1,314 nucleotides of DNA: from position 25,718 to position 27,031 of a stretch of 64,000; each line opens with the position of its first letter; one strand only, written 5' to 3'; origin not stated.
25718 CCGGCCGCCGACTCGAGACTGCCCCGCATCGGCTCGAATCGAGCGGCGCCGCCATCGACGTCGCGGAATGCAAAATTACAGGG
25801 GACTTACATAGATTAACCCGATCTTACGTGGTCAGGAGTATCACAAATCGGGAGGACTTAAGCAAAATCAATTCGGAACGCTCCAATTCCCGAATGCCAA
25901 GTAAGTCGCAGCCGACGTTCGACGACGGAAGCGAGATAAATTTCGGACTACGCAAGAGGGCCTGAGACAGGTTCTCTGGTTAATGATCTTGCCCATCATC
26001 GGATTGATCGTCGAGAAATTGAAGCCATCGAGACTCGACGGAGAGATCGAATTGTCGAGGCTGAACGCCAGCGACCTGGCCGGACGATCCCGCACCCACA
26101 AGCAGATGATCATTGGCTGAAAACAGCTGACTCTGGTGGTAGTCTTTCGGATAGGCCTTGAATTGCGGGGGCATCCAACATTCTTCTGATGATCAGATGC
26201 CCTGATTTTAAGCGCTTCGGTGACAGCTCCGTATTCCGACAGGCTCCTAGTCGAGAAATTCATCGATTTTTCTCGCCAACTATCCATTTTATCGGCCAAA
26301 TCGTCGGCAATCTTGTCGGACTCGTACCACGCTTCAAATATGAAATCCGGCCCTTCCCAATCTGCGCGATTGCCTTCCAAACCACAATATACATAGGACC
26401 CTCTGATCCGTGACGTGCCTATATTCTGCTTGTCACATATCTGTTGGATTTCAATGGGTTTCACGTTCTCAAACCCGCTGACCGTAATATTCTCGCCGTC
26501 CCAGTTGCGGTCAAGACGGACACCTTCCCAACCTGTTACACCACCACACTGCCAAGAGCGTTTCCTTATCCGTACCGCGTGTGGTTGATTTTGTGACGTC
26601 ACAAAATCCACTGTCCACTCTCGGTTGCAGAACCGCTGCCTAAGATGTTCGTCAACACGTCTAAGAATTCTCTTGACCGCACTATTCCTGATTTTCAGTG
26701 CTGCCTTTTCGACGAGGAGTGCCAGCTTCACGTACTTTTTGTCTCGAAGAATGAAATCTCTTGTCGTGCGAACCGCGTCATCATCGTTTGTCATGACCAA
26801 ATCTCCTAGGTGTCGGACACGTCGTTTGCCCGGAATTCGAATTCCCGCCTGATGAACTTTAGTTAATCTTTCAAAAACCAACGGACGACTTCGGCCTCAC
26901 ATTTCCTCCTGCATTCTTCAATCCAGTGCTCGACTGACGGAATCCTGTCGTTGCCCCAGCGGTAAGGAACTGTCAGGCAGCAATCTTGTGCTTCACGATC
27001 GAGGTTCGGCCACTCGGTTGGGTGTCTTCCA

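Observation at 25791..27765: AT-rich 2-kb islet inserted between an epimerase operon and lgt, encoding a PD-(D/E)xK nuclease and an unrecognisable 309-aa partner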

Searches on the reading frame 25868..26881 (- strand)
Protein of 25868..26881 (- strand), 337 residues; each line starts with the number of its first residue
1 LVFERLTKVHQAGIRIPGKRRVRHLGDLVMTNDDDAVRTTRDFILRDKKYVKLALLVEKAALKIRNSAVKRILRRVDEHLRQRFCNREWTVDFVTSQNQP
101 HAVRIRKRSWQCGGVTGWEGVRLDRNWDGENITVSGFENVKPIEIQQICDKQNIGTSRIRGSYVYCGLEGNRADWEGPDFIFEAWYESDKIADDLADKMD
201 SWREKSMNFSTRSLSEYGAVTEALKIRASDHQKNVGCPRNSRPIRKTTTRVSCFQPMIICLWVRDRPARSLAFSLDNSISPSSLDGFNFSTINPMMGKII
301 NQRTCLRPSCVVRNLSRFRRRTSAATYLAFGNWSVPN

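Call 4: search_protein_families(library=pfam, proteins=[window:25868-26881:-], max_evalue=1)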
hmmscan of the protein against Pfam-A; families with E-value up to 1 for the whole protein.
window:25868-26881:- (337 aa): 1 family
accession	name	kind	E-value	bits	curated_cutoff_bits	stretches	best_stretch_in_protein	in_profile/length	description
PF18092.7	DraK_HK_N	-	0.041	14.8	26.4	0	189-249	12-74/86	DraK Histidine Kinase N-terminal domain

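Call 5: search_protein_families(library=padloc, proteins=[window:25868-26881:-], max_evalue=1)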
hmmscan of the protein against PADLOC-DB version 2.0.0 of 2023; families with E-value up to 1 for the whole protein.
window:25868-26881:- (337 aa): 0 families

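Call 6: search_protein_families(library=ncbifam, proteins=[window:25868-26881:-], max_evalue=1)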
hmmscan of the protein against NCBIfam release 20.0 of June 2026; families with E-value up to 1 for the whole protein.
window:25868-26881:- (337 aa): 0 families

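Call 8: find_homologous_proteins(query=window:25868-26794:-)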
Query window:25868-26794:- (308 aa): 10 proteins with E <= 0.001 among 448 candidates.
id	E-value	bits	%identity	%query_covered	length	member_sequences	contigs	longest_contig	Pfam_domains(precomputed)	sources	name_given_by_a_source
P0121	2.4e-209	712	100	100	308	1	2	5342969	-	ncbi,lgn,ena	-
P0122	1.0e-76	276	72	56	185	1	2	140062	-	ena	-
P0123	1.3e-72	263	68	57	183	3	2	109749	-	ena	-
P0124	6.6e-68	247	65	56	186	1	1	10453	-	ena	-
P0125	1.2e-66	243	66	56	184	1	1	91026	-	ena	-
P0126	4.9e-60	221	61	53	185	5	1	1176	-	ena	-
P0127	4.7e-53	198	53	57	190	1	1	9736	-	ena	-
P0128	4.8e-53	198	55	53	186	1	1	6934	-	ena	-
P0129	1.9e-52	196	55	56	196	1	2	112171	-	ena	-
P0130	3.2e-51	192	54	56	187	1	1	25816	-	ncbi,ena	-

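Call 13: find_encoding_contigs(protein=P0123, flank=10000, max_places=3)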
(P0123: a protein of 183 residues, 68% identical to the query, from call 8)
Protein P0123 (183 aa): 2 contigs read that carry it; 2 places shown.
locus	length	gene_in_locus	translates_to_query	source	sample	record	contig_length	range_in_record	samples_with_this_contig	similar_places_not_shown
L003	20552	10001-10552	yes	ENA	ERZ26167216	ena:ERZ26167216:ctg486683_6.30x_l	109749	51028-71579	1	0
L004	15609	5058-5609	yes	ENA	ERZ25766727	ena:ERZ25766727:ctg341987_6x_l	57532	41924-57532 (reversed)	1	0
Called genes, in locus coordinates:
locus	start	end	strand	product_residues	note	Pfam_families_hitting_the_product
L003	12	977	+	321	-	PF01420:Methylase_S (weak)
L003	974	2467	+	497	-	PF12161:HsdM_N, PF02384:N6_Mtase, PF01170:UPF0020 (weak), PF07669:Eco57I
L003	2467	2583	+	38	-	-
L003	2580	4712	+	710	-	PF03235:GmrSD_N, PF04326:SLFN_AlbA_2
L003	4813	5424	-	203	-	PF00239:Resolvase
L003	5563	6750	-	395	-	PF28530:DUF8426 (weak)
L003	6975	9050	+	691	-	PF13191:AAA_16 (faint), PF13401:AAA_22 (faint), PF13521:AAA_28 (faint), PF13238:AAA_18 (faint), PF07728:AAA_5 (faint), PF20030:bpMoxR (faint), PF00004:AAA (weak), PF00004:AAA, +2 more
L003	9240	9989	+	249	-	PF14281:PDDEXK_4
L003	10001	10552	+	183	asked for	-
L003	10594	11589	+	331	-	PF13280:WYL, PF25583:WCX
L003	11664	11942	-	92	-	PF25583:WCX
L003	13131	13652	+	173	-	-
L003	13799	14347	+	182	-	PF00239:Resolvase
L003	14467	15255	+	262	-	-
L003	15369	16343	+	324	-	PF00805:Pentapeptide, PF13576:Pentapeptide_3 (faint), PF13599:Pentapeptide_4 (weak), PF00805:Pentapeptide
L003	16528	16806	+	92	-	PF01527:HTH_Tnp_1, PF13384:HTH_23, PF13551:HTH_29 (weak), PF13518:HTH_28 (weak)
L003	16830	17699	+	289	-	PF13276:HTH_21, PF00665:rve, PF13683:rve_3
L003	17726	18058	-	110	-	-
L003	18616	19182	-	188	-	PF00239:Resolvase, PF13309:HTH_22 (faint), PF13551:HTH_29 (faint), PF02796:HTH_7 (weak), PF13384:HTH_23 (weak)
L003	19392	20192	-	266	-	PF13505:OMP_b-brl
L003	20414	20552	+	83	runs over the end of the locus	-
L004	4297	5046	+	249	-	PF14281:PDDEXK_4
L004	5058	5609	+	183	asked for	-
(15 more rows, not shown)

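Call 15: find_encoding_contigs(protein=P0122, flank=8000, max_places=2)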
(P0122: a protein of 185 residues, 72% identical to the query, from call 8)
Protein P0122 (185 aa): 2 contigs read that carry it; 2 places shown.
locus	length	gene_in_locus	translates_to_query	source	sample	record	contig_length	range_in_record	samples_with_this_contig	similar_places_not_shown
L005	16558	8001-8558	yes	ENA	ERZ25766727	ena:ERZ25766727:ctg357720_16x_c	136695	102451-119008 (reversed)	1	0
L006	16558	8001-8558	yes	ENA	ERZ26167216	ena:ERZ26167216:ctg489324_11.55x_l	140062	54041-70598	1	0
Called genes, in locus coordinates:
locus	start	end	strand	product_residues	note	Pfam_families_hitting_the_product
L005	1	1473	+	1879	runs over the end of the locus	PF00560:LRR_1 (faint), PF13855:LRR_8 (weak), PF23598:LRR_14, PF13855:LRR_8 (weak), PF23598:LRR_14 (weak), PF13855:LRR_8, PF23598:LRR_14, PF10462:Peptidase_M66 (weak), +4 more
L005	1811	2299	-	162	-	PF27155:Y4rL_C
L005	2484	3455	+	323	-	PF00078:RVT_1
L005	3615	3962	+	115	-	PF08388:GIIM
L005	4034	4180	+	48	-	-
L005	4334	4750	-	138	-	-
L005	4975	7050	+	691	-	PF13191:AAA_16 (faint), PF13401:AAA_22 (faint), PF13521:AAA_28 (faint), PF13238:AAA_18 (faint), PF07728:AAA_5 (faint), PF20030:bpMoxR (faint), PF00004:AAA (weak), PF00004:AAA, +2 more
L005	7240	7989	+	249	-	PF14281:PDDEXK_4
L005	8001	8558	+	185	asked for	-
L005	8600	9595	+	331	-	PF13280:WYL, PF25583:WCX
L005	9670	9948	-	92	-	PF25583:WCX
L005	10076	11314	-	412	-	-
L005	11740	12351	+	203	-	PF00239:Resolvase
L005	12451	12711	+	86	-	-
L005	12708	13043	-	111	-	-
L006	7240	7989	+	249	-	PF14281:PDDEXK_4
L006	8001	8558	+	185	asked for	-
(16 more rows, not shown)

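Call 16: find_encoding_contigs(protein=P0125, flank=8000, max_places=2)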
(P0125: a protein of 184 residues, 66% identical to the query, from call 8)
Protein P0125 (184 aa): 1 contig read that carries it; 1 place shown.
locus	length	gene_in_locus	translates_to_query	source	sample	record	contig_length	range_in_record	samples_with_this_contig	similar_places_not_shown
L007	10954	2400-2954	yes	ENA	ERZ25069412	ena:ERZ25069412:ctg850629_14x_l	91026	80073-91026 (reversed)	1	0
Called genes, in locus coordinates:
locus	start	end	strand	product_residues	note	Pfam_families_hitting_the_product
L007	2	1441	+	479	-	?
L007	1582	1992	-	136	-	-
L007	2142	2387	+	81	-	-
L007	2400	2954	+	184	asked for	-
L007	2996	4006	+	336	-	PF13280:WYL, PF25583:WCX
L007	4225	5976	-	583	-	PF00860:Xan_ur_permease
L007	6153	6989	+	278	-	PF00149:Metallophos, PF12850:Metallophos_2 (faint)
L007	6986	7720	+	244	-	PF22624:AASDHPPT_N, PF01648:ACPS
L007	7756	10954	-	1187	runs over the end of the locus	PF23500:DUF7133, PF13646:HEAT_2 (weak)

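Call 17: find_encoding_contigs(protein=P0129, flank=8000, max_places=2)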
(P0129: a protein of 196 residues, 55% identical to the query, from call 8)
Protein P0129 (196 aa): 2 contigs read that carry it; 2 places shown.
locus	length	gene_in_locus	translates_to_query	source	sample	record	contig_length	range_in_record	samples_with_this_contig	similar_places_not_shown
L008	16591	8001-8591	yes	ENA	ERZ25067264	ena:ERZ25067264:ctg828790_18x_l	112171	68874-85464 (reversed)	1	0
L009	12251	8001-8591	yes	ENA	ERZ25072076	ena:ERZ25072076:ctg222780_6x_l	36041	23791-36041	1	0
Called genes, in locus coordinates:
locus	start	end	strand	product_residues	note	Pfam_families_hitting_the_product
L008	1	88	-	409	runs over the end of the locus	PF13620:CarboxypepD_reg, PF13715:CarbopepD_reg_2 (faint), PF22904:NOMO1-like_2nd (faint), PF13620:CarboxypepD_reg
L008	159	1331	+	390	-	PF00144:Beta-lactamase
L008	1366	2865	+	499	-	-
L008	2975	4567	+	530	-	PF00474:SSF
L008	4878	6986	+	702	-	PF13191:AAA_16 (faint), PF13671:AAA_33 (faint), PF13238:AAA_18 (faint), PF13521:AAA_28 (faint), PF05496:RuvB_N (faint), PF25199:nSTAND_NTPase5 (faint), PF00004:AAA (weak), PF00004:AAA, +7 more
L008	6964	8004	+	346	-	PF14281:PDDEXK_4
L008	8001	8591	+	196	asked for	-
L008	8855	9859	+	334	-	PF13280:WYL, PF25583:WCX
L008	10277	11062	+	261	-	PF07719:TPR_2 (faint), PF13428:TPR_14 (faint), PF13432:TPR_16 (faint), PF14559:TPR_19 (faint), PF13414:TPR_11 (faint), PF21033:RMD1-3 (faint)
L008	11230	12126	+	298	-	PF00532:Peripla_BP_1, PF13407:Peripla_BP_4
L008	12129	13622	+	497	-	PF00005:ABC_tran, PF13304:AAA_21 (faint), PF00005:ABC_tran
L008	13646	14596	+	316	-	PF02653:BPD_transp_2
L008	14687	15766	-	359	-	PF02073:Peptidase_M29 (faint), PF26233:NicX (weak)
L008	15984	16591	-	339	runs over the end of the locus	PF02574:S-methyl_trans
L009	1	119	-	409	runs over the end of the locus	PF13620:CarboxypepD_reg, PF13715:CarbopepD_reg_2 (faint), PF22904:NOMO1-like_2nd (faint), PF13620:CarboxypepD_reg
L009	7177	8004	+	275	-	PF14281:PDDEXK_4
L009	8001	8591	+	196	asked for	-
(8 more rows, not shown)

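Call 18: find_encoding_contigs(protein=P0130, flank=8000, max_places=2)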
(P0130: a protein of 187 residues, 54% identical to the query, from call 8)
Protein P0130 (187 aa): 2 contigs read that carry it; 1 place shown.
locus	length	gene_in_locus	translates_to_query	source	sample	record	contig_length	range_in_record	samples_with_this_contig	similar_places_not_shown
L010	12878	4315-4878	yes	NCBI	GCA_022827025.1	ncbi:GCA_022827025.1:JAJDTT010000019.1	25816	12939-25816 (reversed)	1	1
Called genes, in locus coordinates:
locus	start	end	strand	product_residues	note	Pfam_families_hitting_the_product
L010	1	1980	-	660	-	?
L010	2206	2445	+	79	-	-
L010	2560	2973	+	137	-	PF00004:AAA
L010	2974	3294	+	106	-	-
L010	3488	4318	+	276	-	PF14281:PDDEXK_4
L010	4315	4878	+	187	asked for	-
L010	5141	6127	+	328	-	PF13280:WYL, PF25583:WCX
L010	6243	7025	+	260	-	PF13428:TPR_14 (faint), PF13432:TPR_16 (faint)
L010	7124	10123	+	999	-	PF13620:CarboxypepD_reg (weak)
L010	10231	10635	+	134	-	-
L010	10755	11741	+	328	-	PF00532:Peripla_BP_1, PF13407:Peripla_BP_4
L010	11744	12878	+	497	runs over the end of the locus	PF00005:ABC_tran, PF13304:AAA_21 (faint), PF00005:ABC_tran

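Call 19: search_protein_families(library=padloc, proteins=[L003:6975-9050:+, L003:9240-9989:+, L003:10001-10552:+, L003:10594-11589:+, L008:4878-6986:+, L008:8001-8591:+], max_evalue=0.1)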
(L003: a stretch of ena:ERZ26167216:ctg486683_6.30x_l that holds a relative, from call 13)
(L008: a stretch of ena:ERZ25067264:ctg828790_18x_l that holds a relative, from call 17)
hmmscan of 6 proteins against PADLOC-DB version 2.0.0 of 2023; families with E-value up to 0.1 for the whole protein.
L003:6975-9050:+ (691 aa): 15 families
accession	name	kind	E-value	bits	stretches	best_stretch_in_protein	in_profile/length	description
PDLC02196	IetA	-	1.3e-23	82.1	2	493-623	122-255/374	-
PDLC04232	IetA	-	8.9e-22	75.9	2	493-632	116-258/330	-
PDLC02195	IetA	-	9.6e-21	72.5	2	485-619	128-266/395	-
PDLC04231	IetA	-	3.7e-14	51.2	1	492-617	116-244/262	-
PDLC00915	TRIP13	-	8.4e-09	33.2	2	497-569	67-151/302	TRIP13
PDLC04140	mad8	-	2.7e-08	31.7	2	246-274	26-54/314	mads_8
PDLC00914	TRIP13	-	2.8e-07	28.3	1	497-611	75-209/302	TRIP13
PDLC01515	Csx3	-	0.0012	16.5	0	244-272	3-31/183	"CAS-I,CAS-III; associated"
PDLC03920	MkoA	-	0.0085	12.4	0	496-514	634-652/1112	-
PDLC05009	PDC-S37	-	0.024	10.4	0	495-507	310-322/1550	-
PDLC03838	DolB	-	0.025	11.8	0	235-274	154-193/375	-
PDLC01995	RtcR_PspF2--CARF_AAA_HTH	-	0.034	11.3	0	222-266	165-209/481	-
PDLC04959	PDC-S20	-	0.04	11.4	0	223-274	16-67/464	-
PDLC03921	MkoA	-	0.051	9.2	0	492-513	1042-1062/1607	-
PDLC03924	MkoC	-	0.067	9.2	0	496-510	269-283/1136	-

L003:9240-9989:+ (249 aa): 10 families
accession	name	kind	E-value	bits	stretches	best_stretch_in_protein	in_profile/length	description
PDLC04980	PDC-S26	-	2.7e-29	100.7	1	29-230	16-206/389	-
PDLC04974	PDC-S26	-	2.2e-27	94.3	1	31-230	19-205/401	-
PDLC04983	PDC-S26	-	2e-26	91.4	1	27-219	18-190/413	-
PDLC04972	PDC-S26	-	7.9e-13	46.5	1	60-164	48-143/397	-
PDLC04977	PDC-S26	-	4.7e-11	40.4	1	59-180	46-163/400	-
PDLC04976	PDC-S26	-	6.6e-09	33.4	1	38-165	26-143/451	-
PDLC04981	PDC-S26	-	1.4e-05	22.6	1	55-147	36-113/358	-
PDLC04975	PDC-S26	-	0.00027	18.3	1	52-161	31-123/351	-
PDLC04969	PDC-S26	-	0.00059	17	1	55-157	41-126/367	-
PDLC04971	PDC-S26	-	0.0011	15.9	1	58-164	49-155/415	-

L003:10001-10552:+ (183 aa): 0 families

L003:10594-11589:+ (331 aa): 3 families
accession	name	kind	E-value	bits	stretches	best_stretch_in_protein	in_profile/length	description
PDLC01652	WYL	-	2e-26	91.2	1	149-322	17-161/162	"CAS-I,CAS-II,CAS-III,CAS-IV,CAS-V,CAS-VI; associated_signaling"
PDLC01457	WYL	-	1.8e-23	81.3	1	9-311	6-229/229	"CAS-I,CAS-II,CAS-III,CAS-IV,CAS-V,CAS-VI; associated_signaling"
PDLC01766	Cas3c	-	1.3e-11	41.4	1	151-318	136-308/1009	-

L008:4878-6986:+ (702 aa): 17 families
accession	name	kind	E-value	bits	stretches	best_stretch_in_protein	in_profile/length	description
PDLC02196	IetA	-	3.7e-24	83.8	2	492-619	121-251/374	-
PDLC04232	IetA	-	1e-23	82.3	2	492-632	115-258/330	-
PDLC02195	IetA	-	4.1e-20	70.5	2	492-618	136-265/395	-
PDLC04231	IetA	-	7e-16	56.8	1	483-617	106-244/262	-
PDLC00915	TRIP13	-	6e-11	40.3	2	497-618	67-209/302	TRIP13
PDLC04140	mad8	-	4.9e-08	30.9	1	246-274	26-54/314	mads_8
PDLC00914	TRIP13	-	5.2e-07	27.4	1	497-610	75-208/302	TRIP13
PDLC01515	Csx3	-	0.0014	16.2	0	244-272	3-31/183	"CAS-I,CAS-III; associated"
PDLC03920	MkoA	-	0.0042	13.4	0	492-514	630-652/1112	-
PDLC01995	RtcR_PspF2--CARF_AAA_HTH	-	0.0094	13.1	1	222-266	165-209/481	-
PDLC04959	PDC-S20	-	0.021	12.4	0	225-277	18-70/464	-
PDLC03924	MkoC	-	0.029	10.4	0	496-510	269-283/1136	-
PDLC05009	PDC-S37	-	0.03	10.1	0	495-507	310-322/1550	-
PDLC02911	VakA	-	0.039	12.5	0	496-535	5-44/163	-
PDLC03838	DolB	-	0.04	11.2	0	235-274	154-193/375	-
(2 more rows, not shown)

L008:8001-8591:+ (196 aa): 0 families

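Call 20: search_protein_families(library=pfam, proteins=[L003:6975-9050:+, L003:9240-9989:+, L003:10001-10552:+, L003:10594-11589:+, L008:4878-6986:+, L008:8001-8591:+], max_evalue=0.1)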
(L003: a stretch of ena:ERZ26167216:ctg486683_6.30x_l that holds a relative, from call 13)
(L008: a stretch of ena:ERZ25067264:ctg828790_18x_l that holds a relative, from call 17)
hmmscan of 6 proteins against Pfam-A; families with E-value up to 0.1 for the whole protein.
L003:6975-9050:+ (691 aa): 43 families (the best 25 are shown)
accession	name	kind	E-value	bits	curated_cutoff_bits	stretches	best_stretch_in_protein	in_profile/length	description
PF00004.35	AAA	-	1.2e-32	113.5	21.2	2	496-618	1-130/131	ATPase family associated with various cellular activities (AAA)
PF13191.12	AAA_16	-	1.1e-08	36.2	32.6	2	494-551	25-89/167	AAA ATPase domain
PF13238.12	AAA_18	-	1.3e-08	35.7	29.4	2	497-529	2-31/128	AAA domain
PF13207.12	AAA_17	-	3.1e-08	34.4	27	2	500-560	2-61/136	AAA domain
PF13521.12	AAA_28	-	3.3e-08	34.3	27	1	497-542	3-48/164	AAA domain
PF07728.20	AAA_5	-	6.2e-08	33.2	22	1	496-561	2-76/139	AAA domain (dynein-related subfamily)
PF20030.5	bpMoxR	-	6.3e-07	29.1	27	2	494-519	32-57/205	MoxR domain in the MoxR-vWA-beta-propeller ternary systems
PF00910.28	RNA_helicase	-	3.5e-06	27.9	21.5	1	497-528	2-33/105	RNA helicase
PF13401.12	AAA_22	-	1.2e-05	26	27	0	249-276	7-37/130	AAA domain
PF02367.23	TsaE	-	3.5e-05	24.2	26.6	0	483-520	11-48/128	Threonylcarbamoyl adenosine biosynthesis protein TsaE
PF13671.12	AAA_33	-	4.3e-05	24.3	27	1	498-535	4-39/143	AAA domain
PF05496.18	RuvB_N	-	7.5e-05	23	27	1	226-276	12-62/159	Holliday junction DNA helicase RuvB P-loop domain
PF20720.3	nSTAND3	-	9.7e-05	22.6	27.2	0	244-278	14-48/155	Novel STAND NTPase 3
PF13086.12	AAA_11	-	0.00011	22.5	27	0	496-517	20-41/257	AAA domain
PF05729.18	NACHT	-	0.00016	21.9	26.7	0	496-519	3-26/167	NACHT domain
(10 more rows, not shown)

L003:9240-9989:+ (249 aa): 1 family
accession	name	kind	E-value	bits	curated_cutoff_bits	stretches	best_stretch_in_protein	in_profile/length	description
PF14281.12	PDDEXK_4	-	4.5e-19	69.5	22.3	1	55-218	13-166/183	PD-(D/E)XK nuclease superfamily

L003:10001-10552:+ (183 aa): 0 families

L003:10594-11589:+ (331 aa): 3 families
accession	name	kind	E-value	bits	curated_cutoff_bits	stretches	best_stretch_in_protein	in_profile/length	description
PF25583.1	WCX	-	2.8e-14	53.6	23.9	1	245-323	1-76/76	WCX domain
PF13280.12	WYL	-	2.6e-10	40.6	21.8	1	151-215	2-67/70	WYL domain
PF13384.12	HTH_23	-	0.0024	18.1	24.6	1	10-47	11-42/50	Homeodomain-like domain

L008:4878-6986:+ (702 aa): 48 families (the best 25 are shown)
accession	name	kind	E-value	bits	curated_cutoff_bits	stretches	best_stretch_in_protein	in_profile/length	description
PF00004.35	AAA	-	6.3e-33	114.5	21.2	2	496-618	1-130/131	ATPase family associated with various cellular activities (AAA)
PF13238.12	AAA_18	-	2.5e-09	38.1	29.4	2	497-536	2-40/128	AAA domain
PF13191.12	AAA_16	-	2.8e-09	38.1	32.6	2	229-274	4-51/167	AAA ATPase domain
PF13521.12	AAA_28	-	3.4e-09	37.6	27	1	497-567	3-81/164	AAA domain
PF13207.12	AAA_17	-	7.9e-09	36.4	27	2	500-566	2-67/136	AAA domain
PF07728.20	AAA_5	-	9.7e-08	32.6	22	1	496-534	2-47/139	AAA domain (dynein-related subfamily)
PF20030.5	bpMoxR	-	1.5e-07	31.1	27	2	229-276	16-60/205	MoxR domain in the MoxR-vWA-beta-propeller ternary systems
PF13401.12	AAA_22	-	6e-07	30.3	27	0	249-276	7-37/130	AAA domain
PF00910.28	RNA_helicase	-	1.7e-06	28.9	21.5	1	497-529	2-34/105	RNA helicase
PF02367.23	TsaE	-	1.8e-06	28.3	26.6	1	482-520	10-48/128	Threonylcarbamoyl adenosine biosynthesis protein TsaE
PF13671.12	AAA_33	-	2.6e-06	28.2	27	1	498-560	4-63/143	AAA domain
PF20720.3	nSTAND3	-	7.4e-06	26.2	27.2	1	240-283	10-53/155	Novel STAND NTPase 3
PF25199.1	nSTAND_NTPase5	-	1.4e-05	25.4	34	1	229-320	21-108/145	Novel STAND NTPase 5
PF05496.18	RuvB_N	-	1.8e-05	25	27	1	223-276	9-62/159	Holliday junction DNA helicase RuvB P-loop domain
PF14532.12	Sigma54_activ_2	-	4.6e-05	24.1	25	0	242-322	16-83/138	Sigma-54 interaction domain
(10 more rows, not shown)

L008:8001-8591:+ (196 aa): 1 family
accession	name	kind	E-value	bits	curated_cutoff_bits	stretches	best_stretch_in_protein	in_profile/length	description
PF20500.4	DNA-PKcs_N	-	0.091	11.2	26.1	0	39-81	738-782/810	DNA-PKcs, N-terminal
